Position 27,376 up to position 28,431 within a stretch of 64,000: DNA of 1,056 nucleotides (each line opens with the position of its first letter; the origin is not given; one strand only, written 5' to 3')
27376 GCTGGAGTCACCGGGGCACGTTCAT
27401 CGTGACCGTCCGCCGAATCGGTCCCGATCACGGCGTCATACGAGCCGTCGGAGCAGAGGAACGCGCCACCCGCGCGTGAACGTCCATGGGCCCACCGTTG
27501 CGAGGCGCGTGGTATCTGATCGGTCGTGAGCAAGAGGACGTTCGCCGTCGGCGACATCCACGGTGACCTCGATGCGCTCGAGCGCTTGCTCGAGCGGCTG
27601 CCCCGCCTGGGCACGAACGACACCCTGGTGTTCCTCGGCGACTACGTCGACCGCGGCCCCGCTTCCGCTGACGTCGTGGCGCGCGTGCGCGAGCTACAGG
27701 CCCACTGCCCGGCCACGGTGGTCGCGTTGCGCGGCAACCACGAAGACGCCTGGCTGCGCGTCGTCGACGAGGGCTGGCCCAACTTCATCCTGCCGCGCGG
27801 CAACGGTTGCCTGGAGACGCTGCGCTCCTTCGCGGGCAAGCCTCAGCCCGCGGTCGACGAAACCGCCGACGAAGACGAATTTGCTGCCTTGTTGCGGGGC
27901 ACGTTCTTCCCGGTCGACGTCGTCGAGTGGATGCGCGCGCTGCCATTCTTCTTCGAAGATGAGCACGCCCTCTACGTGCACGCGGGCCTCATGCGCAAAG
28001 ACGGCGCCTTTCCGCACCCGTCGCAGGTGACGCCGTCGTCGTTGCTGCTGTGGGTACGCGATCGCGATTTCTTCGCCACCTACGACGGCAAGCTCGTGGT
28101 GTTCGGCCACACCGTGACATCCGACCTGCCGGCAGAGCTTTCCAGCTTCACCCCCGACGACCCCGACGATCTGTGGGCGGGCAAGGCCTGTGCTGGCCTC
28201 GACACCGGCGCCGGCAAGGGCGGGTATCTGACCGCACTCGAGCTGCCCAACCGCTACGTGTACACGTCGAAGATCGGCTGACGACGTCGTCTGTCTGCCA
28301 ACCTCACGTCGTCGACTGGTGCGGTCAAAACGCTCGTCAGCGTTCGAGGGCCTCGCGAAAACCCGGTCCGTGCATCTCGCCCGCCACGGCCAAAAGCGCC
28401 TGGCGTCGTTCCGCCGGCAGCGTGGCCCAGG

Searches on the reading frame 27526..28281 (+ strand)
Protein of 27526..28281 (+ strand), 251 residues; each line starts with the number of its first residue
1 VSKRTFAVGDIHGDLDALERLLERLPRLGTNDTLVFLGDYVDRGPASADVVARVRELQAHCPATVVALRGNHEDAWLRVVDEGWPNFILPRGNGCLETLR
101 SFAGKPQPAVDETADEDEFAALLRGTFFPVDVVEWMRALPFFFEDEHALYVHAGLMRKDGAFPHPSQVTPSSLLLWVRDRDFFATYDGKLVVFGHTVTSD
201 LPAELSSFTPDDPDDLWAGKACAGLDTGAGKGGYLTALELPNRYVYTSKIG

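Call 57: search_protein_families(library=pfam, proteins=[window:27526-28281:+], max_evalue=0.00001)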
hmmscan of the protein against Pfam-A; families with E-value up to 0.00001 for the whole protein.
window:27526-28281:+ (251 aa): 1 family
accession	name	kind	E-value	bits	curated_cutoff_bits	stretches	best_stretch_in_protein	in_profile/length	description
PF00149.33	Metallophos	-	1.6e-18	68.3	21.5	1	5-197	3-189/191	Calcineurin-like phosphoesterase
